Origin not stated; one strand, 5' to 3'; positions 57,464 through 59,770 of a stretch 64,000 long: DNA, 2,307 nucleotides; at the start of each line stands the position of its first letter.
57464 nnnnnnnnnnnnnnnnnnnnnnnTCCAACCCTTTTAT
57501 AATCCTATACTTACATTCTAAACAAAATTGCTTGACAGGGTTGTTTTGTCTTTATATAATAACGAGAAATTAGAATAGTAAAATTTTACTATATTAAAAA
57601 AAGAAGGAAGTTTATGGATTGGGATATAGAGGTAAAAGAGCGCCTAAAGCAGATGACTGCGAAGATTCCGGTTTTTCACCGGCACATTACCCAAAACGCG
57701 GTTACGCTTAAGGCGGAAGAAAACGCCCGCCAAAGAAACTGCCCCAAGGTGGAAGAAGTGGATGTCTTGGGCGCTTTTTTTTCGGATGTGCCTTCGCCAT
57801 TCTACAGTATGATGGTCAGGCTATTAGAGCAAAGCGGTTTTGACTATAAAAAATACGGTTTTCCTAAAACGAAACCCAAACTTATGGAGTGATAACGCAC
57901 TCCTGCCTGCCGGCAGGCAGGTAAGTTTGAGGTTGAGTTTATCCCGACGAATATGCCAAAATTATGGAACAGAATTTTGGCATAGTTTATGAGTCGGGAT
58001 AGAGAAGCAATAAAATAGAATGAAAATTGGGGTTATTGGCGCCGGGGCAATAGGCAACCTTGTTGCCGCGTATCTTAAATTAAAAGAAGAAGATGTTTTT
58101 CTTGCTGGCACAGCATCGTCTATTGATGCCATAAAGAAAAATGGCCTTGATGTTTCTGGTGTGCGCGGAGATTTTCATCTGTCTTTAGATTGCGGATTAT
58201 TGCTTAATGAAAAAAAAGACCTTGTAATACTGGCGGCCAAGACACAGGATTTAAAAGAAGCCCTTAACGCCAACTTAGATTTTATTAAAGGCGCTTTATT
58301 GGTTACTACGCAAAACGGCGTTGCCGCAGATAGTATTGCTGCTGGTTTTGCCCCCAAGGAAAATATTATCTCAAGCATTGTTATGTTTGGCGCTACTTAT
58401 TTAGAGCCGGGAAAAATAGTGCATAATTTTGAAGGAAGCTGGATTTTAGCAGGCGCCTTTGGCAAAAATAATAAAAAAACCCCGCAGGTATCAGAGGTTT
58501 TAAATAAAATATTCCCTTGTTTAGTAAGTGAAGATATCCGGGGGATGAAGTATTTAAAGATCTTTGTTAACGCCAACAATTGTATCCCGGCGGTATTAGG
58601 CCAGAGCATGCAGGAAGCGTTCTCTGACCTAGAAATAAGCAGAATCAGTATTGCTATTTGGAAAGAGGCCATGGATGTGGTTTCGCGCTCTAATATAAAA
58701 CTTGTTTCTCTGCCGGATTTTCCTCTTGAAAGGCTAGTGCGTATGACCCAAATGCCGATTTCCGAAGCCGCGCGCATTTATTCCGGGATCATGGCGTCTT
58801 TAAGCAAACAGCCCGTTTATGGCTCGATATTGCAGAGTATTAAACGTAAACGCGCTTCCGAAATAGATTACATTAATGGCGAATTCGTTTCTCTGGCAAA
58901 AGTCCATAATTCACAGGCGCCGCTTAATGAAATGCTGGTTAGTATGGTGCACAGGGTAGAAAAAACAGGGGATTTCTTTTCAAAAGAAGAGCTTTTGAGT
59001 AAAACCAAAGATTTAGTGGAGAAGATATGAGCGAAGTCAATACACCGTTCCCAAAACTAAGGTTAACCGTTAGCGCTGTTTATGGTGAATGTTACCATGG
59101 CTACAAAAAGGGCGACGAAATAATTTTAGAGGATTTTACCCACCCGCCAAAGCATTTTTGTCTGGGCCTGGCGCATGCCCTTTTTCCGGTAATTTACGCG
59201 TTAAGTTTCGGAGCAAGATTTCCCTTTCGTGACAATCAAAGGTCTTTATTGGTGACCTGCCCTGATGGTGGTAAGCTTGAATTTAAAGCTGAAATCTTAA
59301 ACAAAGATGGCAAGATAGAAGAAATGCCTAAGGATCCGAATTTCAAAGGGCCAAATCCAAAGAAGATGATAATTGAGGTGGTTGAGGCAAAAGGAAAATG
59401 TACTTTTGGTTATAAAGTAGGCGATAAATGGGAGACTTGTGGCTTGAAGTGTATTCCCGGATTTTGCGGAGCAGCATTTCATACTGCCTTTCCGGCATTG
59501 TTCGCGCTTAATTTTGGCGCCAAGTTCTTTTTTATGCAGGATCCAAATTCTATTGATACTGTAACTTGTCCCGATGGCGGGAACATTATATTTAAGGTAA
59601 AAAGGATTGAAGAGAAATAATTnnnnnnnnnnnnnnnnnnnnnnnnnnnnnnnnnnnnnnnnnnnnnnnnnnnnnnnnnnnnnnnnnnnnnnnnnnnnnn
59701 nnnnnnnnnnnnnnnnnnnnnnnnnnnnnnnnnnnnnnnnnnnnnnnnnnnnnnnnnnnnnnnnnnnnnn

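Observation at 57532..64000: Compact FAS/PKS-like locus with an active KS, a dead KS partner, ACP, a B12-radical SAM enzyme, a duplicated TIGR04076-like protein, a PCP_red protein and a KPR-like reductase. It runs off the window and is the best candidate for an undescribed lipid or polyene pathway.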

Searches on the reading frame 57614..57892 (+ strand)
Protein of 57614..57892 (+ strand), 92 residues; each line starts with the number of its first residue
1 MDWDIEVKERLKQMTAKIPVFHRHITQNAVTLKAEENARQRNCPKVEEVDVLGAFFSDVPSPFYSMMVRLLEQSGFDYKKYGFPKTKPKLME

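Call 3: search_protein_families(library=pfam, proteins=[window:57614-57892:+], max_evalue=0.01)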
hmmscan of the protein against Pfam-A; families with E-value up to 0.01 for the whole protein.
window:57614-57892:+ (92 aa): 2 families
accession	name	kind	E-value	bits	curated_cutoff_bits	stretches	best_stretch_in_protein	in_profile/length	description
PF11084.13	DUF2621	-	0.00094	19.6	27.7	1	3-81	57-135/139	Protein of unknown function (DUF2621)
PF08369.16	PCP_red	-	0.0062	17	32.5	1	3-47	1-37/45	Proto-chlorophyllide reductase 57 kD subunit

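Call 4: search_protein_families(library=ncbifam, proteins=[window:57614-57892:+], max_evalue=0.01)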
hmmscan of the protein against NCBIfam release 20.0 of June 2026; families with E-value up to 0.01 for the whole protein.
window:57614-57892:+ (92 aa): 0 families

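Call 58: search_protein_families(library=pfam, alignment_id=A4, max_evalue=0.1)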
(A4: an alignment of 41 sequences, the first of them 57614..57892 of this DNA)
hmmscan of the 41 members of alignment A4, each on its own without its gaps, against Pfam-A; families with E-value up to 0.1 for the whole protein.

A. member 1, window:57614-57892:+ (92 aa): 2 families
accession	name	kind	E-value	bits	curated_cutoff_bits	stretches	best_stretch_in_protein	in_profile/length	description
PF11084.13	DUF2621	-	0.00094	19.6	27.7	1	3-81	57-135/139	Protein of unknown function (DUF2621)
PF08369.16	PCP_red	-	0.0062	17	32.5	1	3-47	1-37/45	Proto-chlorophyllide reductase 57 kD subunit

B. families by the number of members that match (of 41 scanned): 9 families
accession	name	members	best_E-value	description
PF11084.13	DUF2621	40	1.6e-07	Protein of unknown function (DUF2621)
PF08369.16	PCP_red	19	0.00063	Proto-chlorophyllide reductase 57 kD subunit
PF17478.7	VP4_helical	5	0.013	Rotavirus VP4 helical domain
PF16269.10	DUF4922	1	0.022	Domain of unknown function (DUF4922)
PF03981.17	Ubiq_cyt_C_chap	1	0.04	Ubiquinol-cytochrome C chaperone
PF12872.13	OST-HTH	1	0.048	OST-HTH/LOTUS domain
PF08523.15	MBF1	1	0.059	Multiprotein bridging factor 1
PF17862.7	AAA_lid_3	1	0.084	AAA+ lid domain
PF03040.20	CemA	1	0.092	CemA family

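Call 59: search_solved_structures(query=A4, max_evalue=10, show_alignments=2)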
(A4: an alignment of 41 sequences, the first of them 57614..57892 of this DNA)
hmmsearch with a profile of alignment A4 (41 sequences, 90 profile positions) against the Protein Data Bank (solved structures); distinct sequences matched with E-value up to 10: 3.
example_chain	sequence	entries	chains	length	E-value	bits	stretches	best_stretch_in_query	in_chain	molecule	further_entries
5h1s_P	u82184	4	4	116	1.1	12.8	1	23-63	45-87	50S ribosomal protein L17 | protein L17 | 50S ribosomal protein L17, chloroplastic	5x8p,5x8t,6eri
5mlc_P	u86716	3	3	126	1.3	12.5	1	23-63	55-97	50S ribosomal protein L17, chloroplastic | plastid ribosomal protein bL17c | plastid ribosomal protein uL14c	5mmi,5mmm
9e0n_O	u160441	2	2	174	5.3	10.6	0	27-65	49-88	Large ribosomal subunit protein bL17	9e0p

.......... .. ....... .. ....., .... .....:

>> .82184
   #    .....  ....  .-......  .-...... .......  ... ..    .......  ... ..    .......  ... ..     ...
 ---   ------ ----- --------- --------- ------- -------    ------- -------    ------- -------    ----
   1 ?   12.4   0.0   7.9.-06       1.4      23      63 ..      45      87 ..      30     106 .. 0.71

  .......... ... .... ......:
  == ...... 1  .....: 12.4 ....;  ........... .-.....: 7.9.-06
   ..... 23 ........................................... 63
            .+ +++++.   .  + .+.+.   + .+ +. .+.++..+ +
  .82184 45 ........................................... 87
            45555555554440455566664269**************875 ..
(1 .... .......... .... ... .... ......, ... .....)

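Call 104: predict_structure(protein=window:57614-57892:+)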
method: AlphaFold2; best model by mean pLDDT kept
length: 92 residues; sequences in the alignment: 1
mean_pLDDT: 71.6   pTM: 0.35
mean pLDDT of the five models: 71.6, 68.9, 67.0, 56.5, 53.7
residues with pLDDT >= 90: 0; 70-90: 59; 50-70: 32; < 50: 1
segments of 3 or more residues with pLDDT < 50: none
pLDDT, mean of each block of 10 residues (from residue 1): 75 77 73 66 56 70 83 80 70 50
secondary structure, 60 per line:
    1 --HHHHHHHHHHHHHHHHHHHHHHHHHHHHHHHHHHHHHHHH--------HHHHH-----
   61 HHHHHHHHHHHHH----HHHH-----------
elements in order: H3-42 H51-55 H61-73 H78-81

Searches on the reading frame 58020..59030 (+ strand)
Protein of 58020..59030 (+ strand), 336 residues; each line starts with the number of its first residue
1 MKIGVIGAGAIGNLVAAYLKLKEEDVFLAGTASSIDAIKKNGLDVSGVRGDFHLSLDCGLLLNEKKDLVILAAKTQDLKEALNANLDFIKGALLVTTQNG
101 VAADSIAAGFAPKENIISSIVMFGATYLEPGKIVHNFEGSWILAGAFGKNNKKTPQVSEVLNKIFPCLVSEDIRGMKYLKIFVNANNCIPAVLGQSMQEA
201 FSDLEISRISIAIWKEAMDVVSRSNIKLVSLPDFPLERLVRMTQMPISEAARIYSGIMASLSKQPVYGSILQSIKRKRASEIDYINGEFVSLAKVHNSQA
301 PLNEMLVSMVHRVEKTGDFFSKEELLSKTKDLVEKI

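Call 3: search_protein_families(library=pfam, proteins=[window:58020-59030:+], max_evalue=0.01)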
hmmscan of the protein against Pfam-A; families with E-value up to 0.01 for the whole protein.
window:58020-59030:+ (336 aa): 2 families
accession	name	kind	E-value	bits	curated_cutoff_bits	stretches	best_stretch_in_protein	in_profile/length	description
PF02558.23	ApbA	-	3.4e-26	92.1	22.2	1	3-140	1-142/150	Ketopantoate reductase PanE/ApbA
PF08546.17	ApbA_C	-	3.9e-18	66.4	22.7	1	172-314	1-125/125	Ketopantoate reductase PanE/ApbA C terminal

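Call 4: search_protein_families(library=ncbifam, proteins=[window:58020-59030:+], max_evalue=0.01)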
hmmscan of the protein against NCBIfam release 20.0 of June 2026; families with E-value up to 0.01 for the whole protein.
window:58020-59030:+ (336 aa): 18 families
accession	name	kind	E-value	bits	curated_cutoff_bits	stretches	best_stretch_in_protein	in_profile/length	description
TIGR00745.1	apbA_panE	subfamily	4.1e-43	147.8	141.35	1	2-315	1-303/305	2-dehydropantoate 2-reductase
NF005092.1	PRK06522.2-3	equivalog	2e-37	128.9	500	1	1-314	1-295/296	2-dehydropantoate 2-reductase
NF006083.0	PRK08229.1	equivalog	1.8e-35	122.5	371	1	2-330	4-335/341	2-dehydropantoate 2-reductase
NF005088.0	PRK06522.1-2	subfamily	8.4e-29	100.6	371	1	1-315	1-303/308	2-dehydropantoate 2-reductase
NF005091.0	PRK06522.2-2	equivalog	3.7e-26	92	252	1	1-315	2-298/302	2-dehydropantoate 2-reductase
NF005093.0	PRK06522.2-4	equivalog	6.9e-21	74.9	308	1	1-221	4-227/304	2-dehydropantoate 2-reductase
NF005089.0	PRK06522.1-4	subfamily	2.6e-20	73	223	2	112-315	135-319/326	2-dehydropantoate 2-reductase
NF005087.0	PRK06522.1-1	equivalog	3.1e-19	69.2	351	1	1-315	1-290/296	2-dehydropantoate 2-reductase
NF004887.0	PRK06249.1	equivalog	3.7e-13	49.4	360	1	1-243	6-257/316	putative 2-dehydropantoate 2-reductase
NF009541.0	PRK12921.1-1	equivalog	1.5e-10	40.8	338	1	2-229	7-227/297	oxidoreductase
NF004311.0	PRK05708.1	equivalog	2.7e-09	36.3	378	2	266-312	249-295/305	putative 2-dehydropantoate 2-reductase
NF005094.0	PRK06522.2-5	equivalog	5.2e-09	35.8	382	1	1-142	1-145/307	2-dehydropantoate 2-reductase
NF005090.0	PRK06522.2-1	equivalog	8.5e-09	35.1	496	1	1-224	3-219/296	2-dehydropantoate 2-reductase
NF009543.0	PRK12921.1-5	equivalog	2.4e-07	30.2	339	1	266-314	255-303/305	oxidoreductase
NF009542.0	PRK12921.1-4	equivalog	7.7e-05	22.1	288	1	1-311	2-280/286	oxidoreductase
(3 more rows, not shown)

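Call 97: search_solved_structures(query=window:58020-59030:+, max_evalue=1e-10, show_alignments=2)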
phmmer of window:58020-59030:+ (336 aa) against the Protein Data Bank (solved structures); distinct sequences matched with E-value up to 1e-10: 4.
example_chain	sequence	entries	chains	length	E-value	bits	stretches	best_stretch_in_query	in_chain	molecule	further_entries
5hws_A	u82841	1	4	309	9.9e-24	87.4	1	1-315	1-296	2-dehydropantoate 2-reductase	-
5ayv_A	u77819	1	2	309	3e-23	85.8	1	1-315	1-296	2-dehydropantoate 2-reductase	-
2ew2_A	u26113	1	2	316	1.3e-12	50.9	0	1-314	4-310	2-dehydropantoate 2-reductase, putative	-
3wfi_A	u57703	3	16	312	5.5e-11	45.6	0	1-199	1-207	2-dehydropantoate 2-reductase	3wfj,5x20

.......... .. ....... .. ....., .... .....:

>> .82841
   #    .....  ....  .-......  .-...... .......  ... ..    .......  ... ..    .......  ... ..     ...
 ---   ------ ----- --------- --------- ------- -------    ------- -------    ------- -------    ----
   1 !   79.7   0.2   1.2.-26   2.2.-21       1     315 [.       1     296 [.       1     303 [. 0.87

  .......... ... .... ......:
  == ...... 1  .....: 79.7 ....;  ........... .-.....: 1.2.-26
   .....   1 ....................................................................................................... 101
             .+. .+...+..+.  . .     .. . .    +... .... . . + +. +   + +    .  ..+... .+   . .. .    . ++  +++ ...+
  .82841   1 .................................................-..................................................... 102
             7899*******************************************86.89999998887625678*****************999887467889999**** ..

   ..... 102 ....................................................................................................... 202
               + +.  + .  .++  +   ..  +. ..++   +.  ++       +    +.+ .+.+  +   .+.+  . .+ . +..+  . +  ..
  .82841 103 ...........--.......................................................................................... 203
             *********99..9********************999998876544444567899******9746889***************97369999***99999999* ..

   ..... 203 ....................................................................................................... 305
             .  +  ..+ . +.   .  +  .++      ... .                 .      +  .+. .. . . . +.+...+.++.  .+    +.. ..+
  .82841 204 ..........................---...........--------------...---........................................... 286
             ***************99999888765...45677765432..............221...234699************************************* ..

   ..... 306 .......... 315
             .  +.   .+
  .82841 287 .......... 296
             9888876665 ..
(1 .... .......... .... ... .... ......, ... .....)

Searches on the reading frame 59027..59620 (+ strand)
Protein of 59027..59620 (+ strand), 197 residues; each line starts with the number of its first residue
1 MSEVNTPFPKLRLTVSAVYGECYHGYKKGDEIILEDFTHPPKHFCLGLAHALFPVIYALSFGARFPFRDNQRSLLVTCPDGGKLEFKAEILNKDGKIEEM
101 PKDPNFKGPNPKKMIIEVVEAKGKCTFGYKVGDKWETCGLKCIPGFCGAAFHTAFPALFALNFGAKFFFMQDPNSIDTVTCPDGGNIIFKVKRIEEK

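Call 3: search_protein_families(library=pfam, proteins=[window:59027-59620:+], max_evalue=0.01)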
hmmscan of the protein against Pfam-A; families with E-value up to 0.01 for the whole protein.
window:59027-59620:+ (197 aa): 0 families

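Call 4: search_protein_families(library=ncbifam, proteins=[window:59027-59620:+], max_evalue=0.01)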
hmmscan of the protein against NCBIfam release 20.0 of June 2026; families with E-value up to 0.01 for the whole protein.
window:59027-59620:+ (197 aa): 1 family
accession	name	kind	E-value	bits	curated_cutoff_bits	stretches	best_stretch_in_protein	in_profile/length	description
TIGR04076.1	TIGR04076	subfamily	2.5e-28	98.5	33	2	112-196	2-91/91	TIGR04076 family protein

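Call 24: find_homologous_proteins(query=window:59027-59620:+, max_evalue=0.00001)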
Query window:59027-59620:+ (197 aa): 845 proteins with E <= 0.00001 among 937 candidates; the best 120 are listed.
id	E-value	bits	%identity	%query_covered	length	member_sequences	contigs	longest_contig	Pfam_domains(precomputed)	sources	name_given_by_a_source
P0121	1.4e-121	422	90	99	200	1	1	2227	-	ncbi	-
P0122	2.0e-121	421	90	100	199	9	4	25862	-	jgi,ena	jgi:uncharacterized repeat protein (TIGR04076 family)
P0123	9.7e-121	419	89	99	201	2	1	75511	-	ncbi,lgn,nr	ncbi:MAG: TIGR04076 family protein [Candidatus Omnitrophica bacterium]|nr:TIGR04076 family protein [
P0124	8.5e-120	416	90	98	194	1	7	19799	-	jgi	jgi:uncharacterized repeat protein (TIGR04076 family)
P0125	1.7e-119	415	89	98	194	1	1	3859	-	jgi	jgi:uncharacterized repeat protein (TIGR04076 family)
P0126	2.1e-119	415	88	99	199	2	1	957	-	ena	-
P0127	4.1e-119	414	87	99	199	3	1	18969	-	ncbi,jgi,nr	ncbi:MAG: TIGR04076 family protein [Candidatus Omnitrophica bacterium]|jgi:uncharacterized repeat pr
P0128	4.3e-119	414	89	98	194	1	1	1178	-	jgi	jgi:uncharacterized repeat protein (TIGR04076 family)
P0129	7.8e-119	413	89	98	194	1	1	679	-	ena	-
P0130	8.8e-119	413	88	99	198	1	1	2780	-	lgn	-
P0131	9.5e-119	413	88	100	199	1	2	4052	-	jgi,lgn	-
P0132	1.5e-118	412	89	100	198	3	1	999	-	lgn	-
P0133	1.7e-118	412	88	99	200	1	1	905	-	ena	-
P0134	3.0e-118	411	88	99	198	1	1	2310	-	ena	-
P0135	3.1e-118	411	88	100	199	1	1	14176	-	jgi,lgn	-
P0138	8.4e-118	410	87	99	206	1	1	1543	-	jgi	jgi:uncharacterized repeat protein (TIGR04076 family)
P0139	1.0e-117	409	86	100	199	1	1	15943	-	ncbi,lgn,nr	ncbi:MAG: TIGR04076 family protein [Candidatus Omnitrophica bacterium]|nr:TIGR04076 family protein [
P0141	1.1e-117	409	87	100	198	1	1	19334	-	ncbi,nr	ncbi:MAG: TIGR04076 family protein [Candidatus Omnitrophica bacterium]|nr:TIGR04076 family protein [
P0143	2.5e-117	408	88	99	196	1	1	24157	-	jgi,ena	jgi:uncharacterized repeat protein (TIGR04076 family)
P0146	5.7e-117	407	87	99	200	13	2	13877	-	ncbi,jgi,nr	ncbi:MAG: TIGR04076 family protein [Candidatus Omnitrophica bacterium]|jgi:uncharacterized repeat pr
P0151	8.8e-117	406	89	98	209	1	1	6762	-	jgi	jgi:uncharacterized repeat protein (TIGR04076 family)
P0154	1.3e-116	406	86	100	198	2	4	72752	-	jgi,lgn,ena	jgi:uncharacterized repeat protein (TIGR04076 family)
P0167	5.9e-116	403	86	99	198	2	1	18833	-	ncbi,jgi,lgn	ncbi:MAG: TIGR04076 family protein [Candidatus Omnitrophota bacterium]|jgi:uncharacterized repeat pr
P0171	9.0e-116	403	86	98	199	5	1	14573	-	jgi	jgi:uncharacterized repeat protein (TIGR04076 family)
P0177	1.3e-115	402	84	100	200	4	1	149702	-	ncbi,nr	ncbi:MAG: TIGR04076 family protein [Candidatus Omnitrophica bacterium]|nr:TIGR04076 family protein [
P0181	1.9e-115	402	86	99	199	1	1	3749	-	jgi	jgi:uncharacterized repeat protein (TIGR04076 family)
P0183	2.1e-115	402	85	100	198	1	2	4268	-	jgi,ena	jgi:uncharacterized repeat protein (TIGR04076 family)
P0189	4.9e-115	400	85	99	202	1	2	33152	-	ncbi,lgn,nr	ncbi:MAG: TIGR04076 family protein [Candidatus Omnitrophica bacterium]|nr:TIGR04076 family protein [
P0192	5.9e-115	400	86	98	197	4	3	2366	-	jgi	jgi:uncharacterized repeat protein (TIGR04076 family)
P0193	6.0e-115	400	87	99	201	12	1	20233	-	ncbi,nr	ncbi:MAG: TIGR04076 family protein [Candidatus Omnitrophica bacterium]|nr:TIGR04076 family protein [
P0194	6.7e-115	400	85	99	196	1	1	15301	-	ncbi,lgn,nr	ncbi:MAG: TIGR04076 family protein [Candidatus Omnitrophica bacterium]|nr:TIGR04076 family protein [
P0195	6.8e-115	400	84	99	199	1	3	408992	-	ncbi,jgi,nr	ncbi:MAG: TIGR04076 family protein [Candidatus Omnitrophota bacterium]|jgi:uncharacterized repeat pr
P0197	7.7e-115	400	85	100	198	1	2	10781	-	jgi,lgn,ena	jgi:uncharacterized repeat protein (TIGR04076 family)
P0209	1.9e-114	399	84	99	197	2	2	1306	-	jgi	jgi:uncharacterized repeat protein (TIGR04076 family)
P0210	1.9e-114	399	84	99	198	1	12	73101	-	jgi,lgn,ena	jgi:uncharacterized repeat protein (TIGR04076 family)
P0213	2.2e-114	398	85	100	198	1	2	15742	-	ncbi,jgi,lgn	jgi:uncharacterized repeat protein (TIGR04076 family)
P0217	2.8e-114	398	83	98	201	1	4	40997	-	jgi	jgi:uncharacterized repeat protein (TIGR04076 family)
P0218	2.8e-114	398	83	99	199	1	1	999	-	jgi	jgi:uncharacterized repeat protein (TIGR04076 family)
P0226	4.5e-114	397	85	98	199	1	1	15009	-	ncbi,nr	ncbi:MAG: TIGR04076 family protein [Candidatus Omnitrophica bacterium]|nr:TIGR04076 family protein [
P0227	4.9e-114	397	84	100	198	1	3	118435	-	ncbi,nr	ncbi:MAG: TIGR04076 family protein [Candidatus Omnitrophica bacterium]|nr:TIGR04076 family protein [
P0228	5.0e-114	397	84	99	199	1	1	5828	-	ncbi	ncbi:MAG: TIGR04076 family protein [Candidatus Omnitrophota bacterium]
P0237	6.8e-114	397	86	98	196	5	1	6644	-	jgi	jgi:uncharacterized repeat protein (TIGR04076 family)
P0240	7.7e-114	397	80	99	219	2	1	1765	-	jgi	jgi:uncharacterized repeat protein (TIGR04076 family)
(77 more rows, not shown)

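Call 40: predict_structure(alignment_id=A2)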
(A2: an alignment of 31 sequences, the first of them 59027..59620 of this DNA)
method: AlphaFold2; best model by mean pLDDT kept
length: 197 residues; sequences in the alignment: 31
mean_pLDDT: 74.3   pTM: 0.61
mean pLDDT of the five models: 74.3, 70.9, 67.6, 64.0, 53.3
residues with pLDDT >= 90: 6; 70-90: 129; 50-70: 59; < 50: 3
segments of 3 or more residues with pLDDT < 50: none
pLDDT, mean of each block of 10 residues (from residue 1): 56 87 82 69 64 71 59 68 82 79 69 87 83 84 69 75 73 73 82 76
secondary structure, 60 per line:
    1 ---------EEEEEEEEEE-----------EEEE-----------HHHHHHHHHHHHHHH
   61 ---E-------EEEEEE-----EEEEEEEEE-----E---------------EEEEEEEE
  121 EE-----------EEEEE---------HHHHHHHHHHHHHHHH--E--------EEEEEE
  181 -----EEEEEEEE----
elements in order: E10-19 E31-34 H46-60 E72-77 E83-91 E113-122 E134-138 H148-163 E175-180 E186-193
